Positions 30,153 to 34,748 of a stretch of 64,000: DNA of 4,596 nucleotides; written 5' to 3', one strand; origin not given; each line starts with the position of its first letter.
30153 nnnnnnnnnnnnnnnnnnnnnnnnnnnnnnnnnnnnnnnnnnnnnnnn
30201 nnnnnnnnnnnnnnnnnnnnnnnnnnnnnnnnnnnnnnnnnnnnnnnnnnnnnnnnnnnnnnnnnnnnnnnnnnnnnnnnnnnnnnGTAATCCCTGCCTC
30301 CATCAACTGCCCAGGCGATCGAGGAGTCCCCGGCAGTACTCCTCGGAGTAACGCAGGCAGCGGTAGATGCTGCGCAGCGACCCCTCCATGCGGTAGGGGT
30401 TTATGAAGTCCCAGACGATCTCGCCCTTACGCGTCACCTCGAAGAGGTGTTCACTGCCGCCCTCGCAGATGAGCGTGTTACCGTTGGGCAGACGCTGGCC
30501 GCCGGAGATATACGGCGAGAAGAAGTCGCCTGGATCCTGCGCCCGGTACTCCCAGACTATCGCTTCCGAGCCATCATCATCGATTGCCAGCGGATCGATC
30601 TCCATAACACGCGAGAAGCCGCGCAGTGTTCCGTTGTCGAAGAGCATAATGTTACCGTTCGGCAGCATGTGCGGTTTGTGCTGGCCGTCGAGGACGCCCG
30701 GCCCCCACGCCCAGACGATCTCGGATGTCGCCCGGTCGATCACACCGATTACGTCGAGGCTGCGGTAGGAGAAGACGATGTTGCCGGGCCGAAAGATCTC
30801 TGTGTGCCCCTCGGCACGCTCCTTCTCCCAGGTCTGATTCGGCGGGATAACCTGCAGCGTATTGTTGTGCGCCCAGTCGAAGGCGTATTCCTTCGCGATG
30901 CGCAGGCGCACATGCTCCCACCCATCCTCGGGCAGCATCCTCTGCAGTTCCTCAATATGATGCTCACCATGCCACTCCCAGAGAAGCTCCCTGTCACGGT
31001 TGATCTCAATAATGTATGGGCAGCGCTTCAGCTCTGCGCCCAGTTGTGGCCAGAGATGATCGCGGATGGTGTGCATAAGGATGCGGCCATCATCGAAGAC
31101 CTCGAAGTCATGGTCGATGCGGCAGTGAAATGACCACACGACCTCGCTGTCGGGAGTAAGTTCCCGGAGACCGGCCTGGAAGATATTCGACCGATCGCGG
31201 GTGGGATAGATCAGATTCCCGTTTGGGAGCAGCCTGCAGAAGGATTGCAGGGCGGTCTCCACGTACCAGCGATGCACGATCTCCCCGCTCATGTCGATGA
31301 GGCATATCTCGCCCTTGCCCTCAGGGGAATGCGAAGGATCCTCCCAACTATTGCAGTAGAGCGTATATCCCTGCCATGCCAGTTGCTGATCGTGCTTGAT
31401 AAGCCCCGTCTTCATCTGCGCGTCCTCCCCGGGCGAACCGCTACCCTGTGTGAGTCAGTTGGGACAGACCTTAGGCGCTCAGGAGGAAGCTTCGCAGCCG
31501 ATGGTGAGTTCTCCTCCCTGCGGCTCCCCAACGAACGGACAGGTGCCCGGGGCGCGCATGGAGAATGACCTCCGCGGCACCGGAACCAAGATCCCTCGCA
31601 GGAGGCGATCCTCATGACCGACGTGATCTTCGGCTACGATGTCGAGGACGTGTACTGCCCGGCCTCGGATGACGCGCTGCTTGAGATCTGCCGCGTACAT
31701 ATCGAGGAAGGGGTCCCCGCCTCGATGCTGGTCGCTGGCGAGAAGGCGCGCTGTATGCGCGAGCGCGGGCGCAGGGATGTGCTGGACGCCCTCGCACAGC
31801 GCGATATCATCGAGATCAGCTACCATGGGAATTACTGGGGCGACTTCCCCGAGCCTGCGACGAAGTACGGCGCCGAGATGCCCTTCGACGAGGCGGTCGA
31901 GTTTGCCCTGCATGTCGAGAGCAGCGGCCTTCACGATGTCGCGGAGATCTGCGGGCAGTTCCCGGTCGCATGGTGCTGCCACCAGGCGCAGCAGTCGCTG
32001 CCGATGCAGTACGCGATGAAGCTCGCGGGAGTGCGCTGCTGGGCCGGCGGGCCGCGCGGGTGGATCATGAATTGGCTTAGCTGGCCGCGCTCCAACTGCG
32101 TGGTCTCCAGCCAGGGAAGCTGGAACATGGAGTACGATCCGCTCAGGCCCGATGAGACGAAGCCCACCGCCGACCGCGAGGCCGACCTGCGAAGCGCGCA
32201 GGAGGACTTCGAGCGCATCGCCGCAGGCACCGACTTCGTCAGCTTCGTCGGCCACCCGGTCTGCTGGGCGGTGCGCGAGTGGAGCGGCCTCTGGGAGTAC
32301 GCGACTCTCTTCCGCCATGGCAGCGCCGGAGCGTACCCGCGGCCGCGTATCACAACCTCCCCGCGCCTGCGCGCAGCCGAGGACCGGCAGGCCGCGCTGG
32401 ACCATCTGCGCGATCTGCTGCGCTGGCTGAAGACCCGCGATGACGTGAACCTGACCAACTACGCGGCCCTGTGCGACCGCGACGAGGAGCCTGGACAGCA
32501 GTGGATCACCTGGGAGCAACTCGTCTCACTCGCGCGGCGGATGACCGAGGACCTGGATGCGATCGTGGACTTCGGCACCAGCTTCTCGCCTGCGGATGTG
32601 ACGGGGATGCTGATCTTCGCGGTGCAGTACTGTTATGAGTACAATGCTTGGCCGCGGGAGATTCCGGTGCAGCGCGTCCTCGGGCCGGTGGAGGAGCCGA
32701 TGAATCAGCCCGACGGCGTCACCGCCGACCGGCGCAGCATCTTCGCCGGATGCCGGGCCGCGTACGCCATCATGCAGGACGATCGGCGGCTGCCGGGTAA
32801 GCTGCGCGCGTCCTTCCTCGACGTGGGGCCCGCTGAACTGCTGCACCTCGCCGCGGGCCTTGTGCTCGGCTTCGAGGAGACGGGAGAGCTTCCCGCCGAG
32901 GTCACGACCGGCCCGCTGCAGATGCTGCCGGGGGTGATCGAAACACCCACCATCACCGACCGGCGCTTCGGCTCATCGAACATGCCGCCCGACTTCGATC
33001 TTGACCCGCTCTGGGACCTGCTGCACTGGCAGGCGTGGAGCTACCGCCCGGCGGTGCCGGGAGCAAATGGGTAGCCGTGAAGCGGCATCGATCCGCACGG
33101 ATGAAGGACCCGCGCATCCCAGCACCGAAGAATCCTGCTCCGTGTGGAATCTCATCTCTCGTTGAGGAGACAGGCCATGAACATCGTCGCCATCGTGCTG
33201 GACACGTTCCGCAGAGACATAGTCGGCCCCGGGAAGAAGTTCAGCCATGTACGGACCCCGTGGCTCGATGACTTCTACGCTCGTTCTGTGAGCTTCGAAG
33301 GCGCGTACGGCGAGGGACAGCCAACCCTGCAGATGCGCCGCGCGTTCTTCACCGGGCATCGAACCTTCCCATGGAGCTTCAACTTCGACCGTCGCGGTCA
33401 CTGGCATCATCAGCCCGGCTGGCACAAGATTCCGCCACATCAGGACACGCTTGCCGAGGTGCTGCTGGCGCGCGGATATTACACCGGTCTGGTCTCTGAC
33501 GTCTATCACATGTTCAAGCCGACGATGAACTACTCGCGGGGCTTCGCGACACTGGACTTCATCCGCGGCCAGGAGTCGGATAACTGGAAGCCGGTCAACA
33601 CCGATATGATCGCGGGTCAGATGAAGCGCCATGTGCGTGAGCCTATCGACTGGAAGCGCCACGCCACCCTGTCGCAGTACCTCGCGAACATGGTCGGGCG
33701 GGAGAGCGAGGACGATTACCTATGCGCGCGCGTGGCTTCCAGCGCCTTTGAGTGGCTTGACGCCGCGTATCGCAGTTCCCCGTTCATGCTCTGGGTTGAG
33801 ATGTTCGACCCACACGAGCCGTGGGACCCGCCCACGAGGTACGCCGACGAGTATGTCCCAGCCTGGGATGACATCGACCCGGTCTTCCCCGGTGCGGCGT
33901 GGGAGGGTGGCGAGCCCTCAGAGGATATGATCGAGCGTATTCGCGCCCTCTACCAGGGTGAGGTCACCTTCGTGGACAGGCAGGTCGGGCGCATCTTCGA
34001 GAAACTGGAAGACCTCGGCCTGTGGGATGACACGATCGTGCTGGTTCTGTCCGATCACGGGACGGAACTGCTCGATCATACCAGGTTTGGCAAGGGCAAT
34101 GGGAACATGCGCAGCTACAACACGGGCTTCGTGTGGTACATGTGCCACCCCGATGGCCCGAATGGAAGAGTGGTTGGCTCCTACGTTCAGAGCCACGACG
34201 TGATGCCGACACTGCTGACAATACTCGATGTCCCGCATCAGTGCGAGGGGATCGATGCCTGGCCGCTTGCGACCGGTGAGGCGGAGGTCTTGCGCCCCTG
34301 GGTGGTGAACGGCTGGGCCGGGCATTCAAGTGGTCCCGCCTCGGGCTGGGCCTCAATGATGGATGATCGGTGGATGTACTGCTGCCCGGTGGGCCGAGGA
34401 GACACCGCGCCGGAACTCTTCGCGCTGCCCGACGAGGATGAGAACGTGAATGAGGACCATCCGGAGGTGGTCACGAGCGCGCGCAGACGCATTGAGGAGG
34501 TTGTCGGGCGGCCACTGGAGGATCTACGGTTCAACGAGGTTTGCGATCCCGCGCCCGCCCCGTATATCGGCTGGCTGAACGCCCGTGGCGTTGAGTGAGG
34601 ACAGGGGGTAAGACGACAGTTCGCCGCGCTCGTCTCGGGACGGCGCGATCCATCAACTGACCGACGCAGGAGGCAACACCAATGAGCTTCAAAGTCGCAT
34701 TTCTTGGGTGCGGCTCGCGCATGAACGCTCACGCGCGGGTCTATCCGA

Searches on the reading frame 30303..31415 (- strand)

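Call 15: search_protein_families(library=pfam, proteins=[window:30303-31415:-], max_evalue=0.0001)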
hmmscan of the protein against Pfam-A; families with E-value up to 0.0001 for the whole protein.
window:30303-31415:- (370 aa): 2 families
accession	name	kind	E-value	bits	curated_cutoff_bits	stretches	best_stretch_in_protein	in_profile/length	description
PF05935.17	Arylsulfotrans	-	1.1e-16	61.3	24.2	2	244-323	242-336/374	Arylsulfotransferase (ASST)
PF14269.12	Arylsulfotran_2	-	6.9e-09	35.9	27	1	74-339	33-300/301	Arylsulfotransferase (ASST)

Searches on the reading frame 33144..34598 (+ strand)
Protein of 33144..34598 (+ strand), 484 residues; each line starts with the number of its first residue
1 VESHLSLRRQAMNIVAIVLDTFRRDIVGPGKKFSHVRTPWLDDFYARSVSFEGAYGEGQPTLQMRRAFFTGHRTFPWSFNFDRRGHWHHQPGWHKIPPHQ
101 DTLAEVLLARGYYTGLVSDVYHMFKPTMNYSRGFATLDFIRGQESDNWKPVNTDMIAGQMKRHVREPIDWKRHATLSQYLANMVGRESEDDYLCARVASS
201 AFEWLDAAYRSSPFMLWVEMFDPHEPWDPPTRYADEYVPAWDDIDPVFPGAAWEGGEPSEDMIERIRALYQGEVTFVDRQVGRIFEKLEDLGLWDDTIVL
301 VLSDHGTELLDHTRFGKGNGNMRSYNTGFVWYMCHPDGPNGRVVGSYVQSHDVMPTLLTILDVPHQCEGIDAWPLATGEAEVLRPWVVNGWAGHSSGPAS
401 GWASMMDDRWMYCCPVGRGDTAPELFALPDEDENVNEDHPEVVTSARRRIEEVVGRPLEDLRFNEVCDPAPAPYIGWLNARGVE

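Call 15: search_protein_families(library=pfam, proteins=[window:33144-34598:+], max_evalue=0.0001)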
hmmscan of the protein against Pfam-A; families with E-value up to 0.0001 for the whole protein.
window:33144-34598:+ (484 aa): 3 families
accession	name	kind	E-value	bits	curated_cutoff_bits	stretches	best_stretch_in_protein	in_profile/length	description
PF00884.28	Sulfatase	-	1.6e-28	100.4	25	1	13-362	2-300/301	Sulfatase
PF01663.27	Phosphodiest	-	8.4e-06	26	23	1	271-310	185-224/342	Type I phosphodiesterase / nucleotide pyrophosphatase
PF02995.22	DUF229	-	4.2e-05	22.9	25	1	275-318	311-354/496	Protein of unknown function (DUF229)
